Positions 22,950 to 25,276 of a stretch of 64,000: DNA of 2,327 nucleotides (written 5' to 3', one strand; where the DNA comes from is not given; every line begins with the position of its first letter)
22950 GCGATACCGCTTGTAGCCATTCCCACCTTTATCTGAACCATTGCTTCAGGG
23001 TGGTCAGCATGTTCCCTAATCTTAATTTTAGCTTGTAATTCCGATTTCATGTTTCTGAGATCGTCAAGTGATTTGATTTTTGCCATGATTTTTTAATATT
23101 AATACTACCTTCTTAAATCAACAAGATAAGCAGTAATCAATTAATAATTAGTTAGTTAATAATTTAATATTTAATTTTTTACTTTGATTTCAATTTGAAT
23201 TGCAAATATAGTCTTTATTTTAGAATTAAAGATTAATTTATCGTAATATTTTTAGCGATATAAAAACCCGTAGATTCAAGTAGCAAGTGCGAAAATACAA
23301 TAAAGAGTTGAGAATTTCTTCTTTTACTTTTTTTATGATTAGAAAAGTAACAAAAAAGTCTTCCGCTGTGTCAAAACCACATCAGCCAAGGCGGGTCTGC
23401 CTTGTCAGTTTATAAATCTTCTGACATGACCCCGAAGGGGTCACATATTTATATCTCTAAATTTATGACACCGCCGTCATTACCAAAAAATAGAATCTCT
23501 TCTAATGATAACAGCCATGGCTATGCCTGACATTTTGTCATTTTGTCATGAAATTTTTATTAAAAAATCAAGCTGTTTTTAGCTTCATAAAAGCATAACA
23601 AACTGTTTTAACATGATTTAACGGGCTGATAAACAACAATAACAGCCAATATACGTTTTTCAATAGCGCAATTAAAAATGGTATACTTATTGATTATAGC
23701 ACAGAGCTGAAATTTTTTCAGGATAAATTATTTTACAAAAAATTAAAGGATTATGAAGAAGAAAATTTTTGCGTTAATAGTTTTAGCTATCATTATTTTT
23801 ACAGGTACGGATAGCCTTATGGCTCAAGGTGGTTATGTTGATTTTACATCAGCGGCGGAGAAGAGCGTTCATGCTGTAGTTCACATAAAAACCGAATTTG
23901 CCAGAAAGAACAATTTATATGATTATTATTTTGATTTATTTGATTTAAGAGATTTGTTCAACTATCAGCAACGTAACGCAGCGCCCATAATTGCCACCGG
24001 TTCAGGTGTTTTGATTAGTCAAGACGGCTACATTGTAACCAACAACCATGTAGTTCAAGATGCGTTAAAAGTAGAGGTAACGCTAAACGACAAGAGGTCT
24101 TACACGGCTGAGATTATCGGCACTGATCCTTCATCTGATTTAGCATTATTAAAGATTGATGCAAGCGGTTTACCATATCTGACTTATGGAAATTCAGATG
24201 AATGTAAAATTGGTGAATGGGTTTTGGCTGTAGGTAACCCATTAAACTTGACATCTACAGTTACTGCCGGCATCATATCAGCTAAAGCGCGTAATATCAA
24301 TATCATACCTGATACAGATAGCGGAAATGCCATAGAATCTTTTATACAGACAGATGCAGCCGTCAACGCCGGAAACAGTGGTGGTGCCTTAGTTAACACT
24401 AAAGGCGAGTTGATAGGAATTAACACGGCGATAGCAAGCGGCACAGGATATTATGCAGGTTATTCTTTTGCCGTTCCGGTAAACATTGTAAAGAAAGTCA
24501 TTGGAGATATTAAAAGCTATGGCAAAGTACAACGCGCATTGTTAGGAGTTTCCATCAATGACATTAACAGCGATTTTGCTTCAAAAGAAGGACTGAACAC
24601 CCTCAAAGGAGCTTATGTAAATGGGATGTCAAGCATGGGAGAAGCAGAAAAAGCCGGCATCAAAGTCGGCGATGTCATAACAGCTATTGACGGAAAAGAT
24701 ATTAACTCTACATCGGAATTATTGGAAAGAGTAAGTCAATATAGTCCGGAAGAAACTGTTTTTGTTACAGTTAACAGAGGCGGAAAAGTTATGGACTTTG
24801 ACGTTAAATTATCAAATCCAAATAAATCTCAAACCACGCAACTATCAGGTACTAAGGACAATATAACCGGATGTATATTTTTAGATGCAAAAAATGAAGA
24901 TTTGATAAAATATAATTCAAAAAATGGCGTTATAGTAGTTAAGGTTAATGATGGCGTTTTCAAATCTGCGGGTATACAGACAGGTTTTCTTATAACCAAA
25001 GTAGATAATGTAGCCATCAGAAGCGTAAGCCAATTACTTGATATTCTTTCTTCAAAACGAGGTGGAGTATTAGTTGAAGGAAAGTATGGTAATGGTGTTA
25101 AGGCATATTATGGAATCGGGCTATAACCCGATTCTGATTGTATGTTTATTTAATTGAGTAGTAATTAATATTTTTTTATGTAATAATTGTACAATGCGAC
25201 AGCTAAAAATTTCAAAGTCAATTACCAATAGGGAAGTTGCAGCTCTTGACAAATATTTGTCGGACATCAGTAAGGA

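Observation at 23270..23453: A ~185-bp composite repeat unit (L-module + R-module) is contiguous upstream of the hydrogenase operon but split by 0.77 kb upstream of the pigment operon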

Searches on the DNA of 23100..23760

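Call 7: search_rna_families(source=window, start=23100, end=23760, threshold=evalue, max_evalue=10, show_alignments=3)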
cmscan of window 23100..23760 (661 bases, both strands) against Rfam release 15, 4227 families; matches with E-value up to 10: 13.
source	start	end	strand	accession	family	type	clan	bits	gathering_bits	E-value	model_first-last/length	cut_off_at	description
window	23285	23382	+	RF01212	sn2524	Gene; snRNA; snoRNA; CD-box;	-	24.8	44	0.16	1-109/109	no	Small nucleolar RNA sn2524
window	23523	23596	-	RF01428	snoR128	Gene; snRNA; snoRNA; CD-box;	-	21.1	40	2.4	1-91/91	no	small nucleolar RNA snoR128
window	23565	23619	-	RF01584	snoR03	Gene; snRNA; snoRNA; HACA-box;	-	19.6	80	8.4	89-143/163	no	small nucleolar RNA snoR03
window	23536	23614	+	RF00532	snoMe18S-Um1356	Gene; snRNA; snoRNA; CD-box;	CL00054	19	50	6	1-86/86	no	Small nucleolar RNA Me18S-Um1356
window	23534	23593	-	RF01605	plasmodium_snoR30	Gene; snRNA; snoRNA; CD-box;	-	18.7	43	5.5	1-74/74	no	small nucleolar RNA snoR30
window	23300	23365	+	RF04291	mir-368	Gene; miRNA;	CL00149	17.7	58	2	1-72/72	no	mir-368 microRNA precursor family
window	23477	23549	-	RF02395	sau-66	Gene; sRNA;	-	17.5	80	7.5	1-80/80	no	Staphylococcus sRNA sau-66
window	23361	23414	-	RF01076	RF_site2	Cis-reg; frameshift_element;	-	16.7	70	4.9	1-72/72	no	Polymerase ribosomal frameshift site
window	23268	23344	-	RF01226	snoZ5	Gene; snRNA; snoRNA; CD-box;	CL00045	16.3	60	6.4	1-113/113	no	Small nucleolar RNA Z5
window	23408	23445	-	RF01371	CRISPR-DR58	Gene; CRISPR;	-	15.2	38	6.7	1-37/37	no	CRISPR RNA direct repeat element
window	23705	23737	+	RF02843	RefA5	Gene; antisense;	-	15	91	2.9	1-68/68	no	Enterococcus sRNA A5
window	23276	23470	-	RF04321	tmRNA_permuted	Gene;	-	14.6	47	1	1-213/213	no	permuted transfer-messenger RNA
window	23558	23597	-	RF02350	psRNA6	Gene; sRNA;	-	11.1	60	1.2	1-333/333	no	Nitrosomonas sRNA psRNA6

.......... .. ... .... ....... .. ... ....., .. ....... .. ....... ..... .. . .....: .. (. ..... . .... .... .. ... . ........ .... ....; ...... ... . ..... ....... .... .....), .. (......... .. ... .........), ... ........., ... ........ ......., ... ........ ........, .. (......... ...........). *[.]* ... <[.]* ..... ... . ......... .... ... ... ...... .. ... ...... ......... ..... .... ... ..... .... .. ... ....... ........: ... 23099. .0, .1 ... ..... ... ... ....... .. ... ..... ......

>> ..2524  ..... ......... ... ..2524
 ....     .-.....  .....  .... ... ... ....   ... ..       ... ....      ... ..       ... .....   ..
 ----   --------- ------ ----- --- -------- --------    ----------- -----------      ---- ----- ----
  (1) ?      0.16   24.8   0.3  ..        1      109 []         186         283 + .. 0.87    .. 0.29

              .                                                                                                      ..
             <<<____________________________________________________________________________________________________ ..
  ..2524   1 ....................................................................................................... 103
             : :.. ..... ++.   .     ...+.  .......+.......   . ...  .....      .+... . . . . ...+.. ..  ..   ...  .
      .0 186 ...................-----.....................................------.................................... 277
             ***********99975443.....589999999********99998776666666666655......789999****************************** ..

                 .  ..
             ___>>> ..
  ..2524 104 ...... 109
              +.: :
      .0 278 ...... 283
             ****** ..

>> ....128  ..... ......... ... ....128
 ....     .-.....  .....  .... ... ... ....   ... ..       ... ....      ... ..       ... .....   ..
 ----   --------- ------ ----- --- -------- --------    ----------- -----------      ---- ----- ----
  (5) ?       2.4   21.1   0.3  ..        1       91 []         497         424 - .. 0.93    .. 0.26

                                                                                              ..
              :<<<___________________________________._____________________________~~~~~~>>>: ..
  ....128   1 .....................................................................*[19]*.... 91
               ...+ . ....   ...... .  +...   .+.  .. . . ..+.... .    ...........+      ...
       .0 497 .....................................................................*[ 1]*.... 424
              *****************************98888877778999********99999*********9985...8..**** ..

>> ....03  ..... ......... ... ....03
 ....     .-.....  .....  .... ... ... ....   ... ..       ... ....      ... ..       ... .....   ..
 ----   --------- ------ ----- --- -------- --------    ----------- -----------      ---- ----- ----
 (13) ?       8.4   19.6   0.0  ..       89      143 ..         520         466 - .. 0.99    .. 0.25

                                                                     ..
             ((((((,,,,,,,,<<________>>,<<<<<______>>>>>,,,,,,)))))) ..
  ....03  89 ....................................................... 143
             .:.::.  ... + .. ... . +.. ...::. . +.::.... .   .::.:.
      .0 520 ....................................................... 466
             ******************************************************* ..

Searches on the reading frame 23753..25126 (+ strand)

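Call 8: search_protein_families(library=pfam, proteins=[window:23753-25126:+])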
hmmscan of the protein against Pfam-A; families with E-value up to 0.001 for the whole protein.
window:23753-25126:+ (457 aa): 8 families
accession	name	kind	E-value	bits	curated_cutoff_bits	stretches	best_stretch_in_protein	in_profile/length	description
PF13365.12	Trypsin_2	-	3.9e-36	125.4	27.6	1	83-223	1-144/144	Trypsin-like peptidase domain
PF13180.12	PDZ_2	-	1.3e-19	70.7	27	2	264-353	3-80/80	PDZ domain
PF00089.32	Trypsin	-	4.1e-18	66.4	20.6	1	84-250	28-220/220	Trypsin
PF17820.7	PDZ_6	-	6.9e-14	51.8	27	1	298-340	11-52/54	PDZ domain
PF00595.29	PDZ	-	1.2e-11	45.3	23.2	1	260-322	8-62/81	PDZ domain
PF10459.15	Peptidase_S46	-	2.2e-06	27.1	22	0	75-106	40-72/698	Peptidase S46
PF12812.13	PDZ_1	-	5e-05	23.7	28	0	373-433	12-73/78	PDZ-like domain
PF14685.13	PDZ_Tricorn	-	0.00022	21.6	25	0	300-344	35-80/88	Tricorn protease PDZ domain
